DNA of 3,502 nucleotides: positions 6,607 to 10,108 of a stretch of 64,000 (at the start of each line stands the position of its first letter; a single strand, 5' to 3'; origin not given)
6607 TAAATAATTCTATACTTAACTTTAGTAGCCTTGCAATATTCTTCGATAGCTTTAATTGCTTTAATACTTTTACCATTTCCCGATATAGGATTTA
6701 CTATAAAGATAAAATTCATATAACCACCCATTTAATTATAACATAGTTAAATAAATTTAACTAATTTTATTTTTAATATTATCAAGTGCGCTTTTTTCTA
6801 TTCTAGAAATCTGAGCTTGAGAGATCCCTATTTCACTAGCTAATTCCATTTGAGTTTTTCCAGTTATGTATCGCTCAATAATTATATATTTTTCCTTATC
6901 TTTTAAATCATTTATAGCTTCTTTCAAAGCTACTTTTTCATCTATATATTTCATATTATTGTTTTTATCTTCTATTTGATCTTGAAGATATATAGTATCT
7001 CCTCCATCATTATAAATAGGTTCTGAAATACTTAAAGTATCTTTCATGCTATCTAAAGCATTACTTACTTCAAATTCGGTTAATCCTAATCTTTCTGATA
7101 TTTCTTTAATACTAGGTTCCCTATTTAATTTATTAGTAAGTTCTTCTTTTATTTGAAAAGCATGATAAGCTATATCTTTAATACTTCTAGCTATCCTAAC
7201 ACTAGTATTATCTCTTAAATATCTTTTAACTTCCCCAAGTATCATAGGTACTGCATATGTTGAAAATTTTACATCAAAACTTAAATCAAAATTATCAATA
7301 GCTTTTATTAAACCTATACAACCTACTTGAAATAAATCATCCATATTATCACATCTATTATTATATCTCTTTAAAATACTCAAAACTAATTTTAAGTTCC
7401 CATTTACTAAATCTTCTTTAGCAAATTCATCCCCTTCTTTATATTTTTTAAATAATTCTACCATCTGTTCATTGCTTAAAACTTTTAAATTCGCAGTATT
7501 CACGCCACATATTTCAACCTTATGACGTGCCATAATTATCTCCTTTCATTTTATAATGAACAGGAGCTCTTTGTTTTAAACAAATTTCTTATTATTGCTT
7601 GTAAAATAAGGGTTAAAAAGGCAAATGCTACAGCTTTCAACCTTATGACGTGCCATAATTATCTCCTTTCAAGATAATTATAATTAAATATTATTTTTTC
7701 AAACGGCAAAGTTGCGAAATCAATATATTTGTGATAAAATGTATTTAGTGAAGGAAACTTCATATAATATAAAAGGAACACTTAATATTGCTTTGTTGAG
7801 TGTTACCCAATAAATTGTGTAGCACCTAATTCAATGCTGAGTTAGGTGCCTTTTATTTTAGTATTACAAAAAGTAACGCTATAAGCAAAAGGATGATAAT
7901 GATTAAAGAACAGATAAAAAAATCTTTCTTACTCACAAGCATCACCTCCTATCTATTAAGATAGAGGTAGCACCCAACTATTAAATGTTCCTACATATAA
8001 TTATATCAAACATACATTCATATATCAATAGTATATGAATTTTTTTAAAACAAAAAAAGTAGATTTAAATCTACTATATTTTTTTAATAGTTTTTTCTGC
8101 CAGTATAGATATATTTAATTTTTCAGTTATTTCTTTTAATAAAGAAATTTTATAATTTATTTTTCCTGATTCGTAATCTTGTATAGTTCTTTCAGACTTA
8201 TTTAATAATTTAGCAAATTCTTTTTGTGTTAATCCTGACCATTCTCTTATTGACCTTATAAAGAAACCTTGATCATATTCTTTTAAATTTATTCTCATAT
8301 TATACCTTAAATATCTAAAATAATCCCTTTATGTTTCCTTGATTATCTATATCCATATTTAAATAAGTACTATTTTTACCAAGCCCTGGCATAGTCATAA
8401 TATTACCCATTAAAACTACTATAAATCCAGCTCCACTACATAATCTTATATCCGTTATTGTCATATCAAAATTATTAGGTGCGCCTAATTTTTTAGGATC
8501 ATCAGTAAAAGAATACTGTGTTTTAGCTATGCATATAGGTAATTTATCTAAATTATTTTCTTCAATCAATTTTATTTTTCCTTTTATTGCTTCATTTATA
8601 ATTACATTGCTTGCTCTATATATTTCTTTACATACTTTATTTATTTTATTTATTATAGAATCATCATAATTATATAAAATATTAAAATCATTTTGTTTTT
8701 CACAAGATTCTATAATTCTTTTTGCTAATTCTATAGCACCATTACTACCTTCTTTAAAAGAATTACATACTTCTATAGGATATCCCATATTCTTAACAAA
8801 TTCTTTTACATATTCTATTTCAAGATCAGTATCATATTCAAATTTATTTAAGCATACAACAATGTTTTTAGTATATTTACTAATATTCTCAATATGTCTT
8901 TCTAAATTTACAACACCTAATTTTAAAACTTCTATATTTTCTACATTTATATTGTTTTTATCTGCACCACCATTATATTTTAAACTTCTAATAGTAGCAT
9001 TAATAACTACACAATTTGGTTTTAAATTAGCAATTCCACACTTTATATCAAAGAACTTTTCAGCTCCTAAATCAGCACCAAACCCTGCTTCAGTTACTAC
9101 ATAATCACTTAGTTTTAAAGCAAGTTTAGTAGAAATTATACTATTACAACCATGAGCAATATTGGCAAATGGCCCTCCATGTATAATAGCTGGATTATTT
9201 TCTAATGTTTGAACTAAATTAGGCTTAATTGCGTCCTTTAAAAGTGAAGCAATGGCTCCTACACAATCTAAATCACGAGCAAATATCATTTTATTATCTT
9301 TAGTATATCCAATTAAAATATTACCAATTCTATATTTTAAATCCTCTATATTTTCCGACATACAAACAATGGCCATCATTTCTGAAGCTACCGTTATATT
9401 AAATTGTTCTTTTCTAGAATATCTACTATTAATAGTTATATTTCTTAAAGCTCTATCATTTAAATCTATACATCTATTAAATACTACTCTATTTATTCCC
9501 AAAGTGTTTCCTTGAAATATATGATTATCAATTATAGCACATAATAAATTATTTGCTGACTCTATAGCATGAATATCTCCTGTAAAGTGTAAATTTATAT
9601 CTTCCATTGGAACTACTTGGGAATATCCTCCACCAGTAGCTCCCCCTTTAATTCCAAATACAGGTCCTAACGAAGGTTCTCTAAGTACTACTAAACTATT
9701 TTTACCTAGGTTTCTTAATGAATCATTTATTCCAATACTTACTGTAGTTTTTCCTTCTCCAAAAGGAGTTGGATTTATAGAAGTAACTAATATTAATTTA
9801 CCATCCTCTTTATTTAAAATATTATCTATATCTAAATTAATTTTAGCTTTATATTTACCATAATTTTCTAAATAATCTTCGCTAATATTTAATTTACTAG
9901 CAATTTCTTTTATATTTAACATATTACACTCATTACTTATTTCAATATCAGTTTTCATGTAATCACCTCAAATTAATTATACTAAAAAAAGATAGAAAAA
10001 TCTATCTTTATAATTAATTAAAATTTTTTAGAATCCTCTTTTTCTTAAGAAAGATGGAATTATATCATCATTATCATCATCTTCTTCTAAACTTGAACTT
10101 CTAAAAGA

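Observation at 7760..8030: Type I toxin-antitoxin-like module, copy 1 of 3: tiny hydrophobic ORF convergent with an antisense RNA (par/Fst-style layout)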

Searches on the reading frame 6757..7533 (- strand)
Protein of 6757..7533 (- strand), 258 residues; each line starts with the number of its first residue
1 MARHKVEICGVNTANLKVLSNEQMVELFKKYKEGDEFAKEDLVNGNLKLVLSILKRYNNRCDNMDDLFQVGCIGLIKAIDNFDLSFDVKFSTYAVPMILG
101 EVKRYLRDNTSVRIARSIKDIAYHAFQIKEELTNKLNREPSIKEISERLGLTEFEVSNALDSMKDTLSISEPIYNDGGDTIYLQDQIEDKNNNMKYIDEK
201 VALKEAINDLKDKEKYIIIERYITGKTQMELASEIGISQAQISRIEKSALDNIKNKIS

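Call 36: search_protein_families(library=pfam, proteins=[window:6757-7533:-], max_evalue=0.00001)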
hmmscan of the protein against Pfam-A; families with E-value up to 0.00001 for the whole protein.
window:6757-7533:- (258 aa): 4 families
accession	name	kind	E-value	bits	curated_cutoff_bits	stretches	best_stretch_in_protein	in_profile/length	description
PF04542.20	Sigma70_r2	-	5e-17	61.9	24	1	42-110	1-69/71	Sigma-70 region 2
PF04545.22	Sigma70_r4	-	1.1e-12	47.7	24.1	1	206-254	1-49/50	Sigma-70, region 4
PF04539.22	Sigma70_r3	-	5.1e-11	43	25.3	1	128-191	9-70/78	Sigma-70 region 3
PF13518.12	HTH_28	-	5.3e-06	26.9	25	0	214-247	1-34/52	Helix-turn-helix domain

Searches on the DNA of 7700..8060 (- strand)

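Call 14: search_rna_families(source=window, start=7700, end=8060, threshold=evalue, max_evalue=10)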
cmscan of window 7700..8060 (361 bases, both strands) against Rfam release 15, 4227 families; matches with E-value up to 10: 10.
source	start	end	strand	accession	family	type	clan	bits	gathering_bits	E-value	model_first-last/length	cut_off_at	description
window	7851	8015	-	RF01492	rli28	Gene; sRNA;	-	24.3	45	0.39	1-186/186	no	Listeria sRNA rli28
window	7767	7860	+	RF02430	SpF19_sRNA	Gene; sRNA;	-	18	60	1.4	1-99/99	no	Streptococcus sRNA SpF19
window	7835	7953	-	RF02287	TtnuCD10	Gene; snRNA; snoRNA; CD-box;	-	17.9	85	3.5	1-117/117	no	Tetrahymena snoRNA TtnuCD10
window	7911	7983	-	RF02512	PYLIS_5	Cis-reg;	-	16.8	60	3.1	1-100/100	no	Pyrrolysine insertion sequence transposase 1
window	7988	8040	-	RF04238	mir-4012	Gene; miRNA;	-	16.7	80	1.7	1-63/63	no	mir-4012 microRNA precursor family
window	7757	7844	+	RF02325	TtnuHACA18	Gene; snRNA; snoRNA; HACA-box;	-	15.6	100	9.8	1-130/130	no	Tetrahymena snoRNA TtnuHACA18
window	7743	7856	+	RF04179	BTnc049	Gene; sRNA;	-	14.9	81.9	5.7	1-111/111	no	Bacteroides sRNA BTnc049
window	7766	7807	+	RF01822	RsaJ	Gene; sRNA;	-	13.1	100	0.82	246-287/287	no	RNA Staph. aureus A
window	7956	8045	+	RF04178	BTnc005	Gene; sRNA;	-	12.8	174.8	1.5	1-205/205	no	Bacteroides sRNA BTnc005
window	7785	7902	+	RF02577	tsr24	Gene; sRNA;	-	12.7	50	1.4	1-238/238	no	S. aureus tsr24 small RNA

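Call 50: search_dna_similar(query=window:7700-8050:-, collection=plasmids, mode=distant, max_evalue=0.001, max_rows=10)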
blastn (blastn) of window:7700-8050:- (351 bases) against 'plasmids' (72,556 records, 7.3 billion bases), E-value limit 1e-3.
No match.

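Call 51: search_dna_similar(query=window:7700-8050:-, collection=phages, mode=distant, max_evalue=0.001, max_rows=10)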
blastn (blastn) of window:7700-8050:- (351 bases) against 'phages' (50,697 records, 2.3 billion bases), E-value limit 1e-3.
No match.

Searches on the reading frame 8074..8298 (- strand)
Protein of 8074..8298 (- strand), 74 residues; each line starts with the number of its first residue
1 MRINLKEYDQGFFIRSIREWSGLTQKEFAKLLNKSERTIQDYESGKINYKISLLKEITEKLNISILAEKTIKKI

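Call 36: search_protein_families(library=pfam, proteins=[window:8074-8298:-], max_evalue=0.00001)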
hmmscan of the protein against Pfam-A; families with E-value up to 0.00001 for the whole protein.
window:8074-8298:- (74 aa): 3 families
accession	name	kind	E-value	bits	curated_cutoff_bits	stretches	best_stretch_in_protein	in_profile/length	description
PF01381.28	HTH_3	-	2.1e-12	47.3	23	1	14-65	1-52/55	Helix-turn-helix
PF13560.12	HTH_31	-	1.3e-07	32.2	27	1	11-57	3-50/64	Helix-turn-helix domain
PF12844.13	HTH_19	-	9e-06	25.9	30.2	0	13-64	3-54/64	Helix-turn-helix domain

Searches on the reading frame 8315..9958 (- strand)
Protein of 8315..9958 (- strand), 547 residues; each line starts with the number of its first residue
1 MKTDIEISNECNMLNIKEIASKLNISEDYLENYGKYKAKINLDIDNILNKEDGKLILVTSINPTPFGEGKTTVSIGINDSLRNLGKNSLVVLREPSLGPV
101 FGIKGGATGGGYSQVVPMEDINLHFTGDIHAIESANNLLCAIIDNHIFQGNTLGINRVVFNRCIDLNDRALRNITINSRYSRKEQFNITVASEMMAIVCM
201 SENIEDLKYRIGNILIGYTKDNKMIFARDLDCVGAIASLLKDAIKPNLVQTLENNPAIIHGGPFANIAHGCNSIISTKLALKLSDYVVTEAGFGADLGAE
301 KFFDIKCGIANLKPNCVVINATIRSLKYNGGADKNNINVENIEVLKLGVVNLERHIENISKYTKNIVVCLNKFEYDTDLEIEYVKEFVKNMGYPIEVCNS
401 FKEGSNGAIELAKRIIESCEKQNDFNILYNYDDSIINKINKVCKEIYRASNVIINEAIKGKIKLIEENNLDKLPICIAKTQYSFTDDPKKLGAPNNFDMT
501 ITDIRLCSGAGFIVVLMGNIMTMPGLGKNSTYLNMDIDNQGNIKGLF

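Call 15: find_encoding_contigs(protein=window:8315-9958:-, flank=3000, max_places=6)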
Protein window:8315-9958:- (547 aa): 19 contigs read that carry it; 6 places shown.
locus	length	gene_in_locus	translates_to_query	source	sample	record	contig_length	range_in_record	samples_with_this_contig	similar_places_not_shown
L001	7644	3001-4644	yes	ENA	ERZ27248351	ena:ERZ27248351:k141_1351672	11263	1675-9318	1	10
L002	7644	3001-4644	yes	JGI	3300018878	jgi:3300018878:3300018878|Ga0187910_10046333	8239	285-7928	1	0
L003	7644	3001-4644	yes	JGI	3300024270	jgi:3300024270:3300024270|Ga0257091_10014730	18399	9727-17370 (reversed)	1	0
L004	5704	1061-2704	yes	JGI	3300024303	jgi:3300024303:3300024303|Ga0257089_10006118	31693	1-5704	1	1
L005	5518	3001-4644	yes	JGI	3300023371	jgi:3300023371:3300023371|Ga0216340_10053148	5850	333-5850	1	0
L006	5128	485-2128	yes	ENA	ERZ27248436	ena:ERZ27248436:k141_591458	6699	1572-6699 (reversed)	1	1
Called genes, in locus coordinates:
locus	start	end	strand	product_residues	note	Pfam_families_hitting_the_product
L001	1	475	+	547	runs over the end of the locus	PF07521:RMMBL (faint), PF22505:RNase_J_b_CASP, PF17770:RNase_J_C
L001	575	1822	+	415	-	PF11104:PilM_2, PF02491:SHS2_FTSA, PF06723:MreB_Mbl (weak), PF14450:FtsA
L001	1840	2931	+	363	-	PF00091:Tubulin, PF12327:FtsZ_C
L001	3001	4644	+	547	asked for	PF01268:FTHFS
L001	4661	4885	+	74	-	PF12844:HTH_19 (weak), PF13560:HTH_31, PF01381:HTH_3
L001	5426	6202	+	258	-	PF04542:Sigma70_r2, PF04539:Sigma70_r3, PF13518:HTH_28 (faint), PF08281:Sigma70_r4_2 (faint), PF04545:Sigma70_r4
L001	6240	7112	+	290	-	PF00781:DAGK_cat, PF19279:YegS_C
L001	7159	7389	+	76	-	PF05239:PRC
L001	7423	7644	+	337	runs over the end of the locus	PF13439:Glyco_transf_4, PF00534:Glycos_transf_1, PF13692:Glyco_trans_1_4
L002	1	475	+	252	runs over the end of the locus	?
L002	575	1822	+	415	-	PF11104:PilM_2, PF02491:SHS2_FTSA, PF06723:MreB_Mbl (weak), PF14450:FtsA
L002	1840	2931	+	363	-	PF00091:Tubulin, PF12327:FtsZ_C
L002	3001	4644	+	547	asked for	PF01268:FTHFS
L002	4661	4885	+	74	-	PF12844:HTH_19 (weak), PF13560:HTH_31, PF01381:HTH_3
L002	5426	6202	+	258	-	PF04542:Sigma70_r2, PF04539:Sigma70_r3, PF13518:HTH_28 (faint), PF08281:Sigma70_r4_2 (faint), PF04545:Sigma70_r4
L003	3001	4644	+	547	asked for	PF01268:FTHFS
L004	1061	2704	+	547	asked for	PF01268:FTHFS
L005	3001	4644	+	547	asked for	PF01268:FTHFS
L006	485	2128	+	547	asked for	PF01268:FTHFS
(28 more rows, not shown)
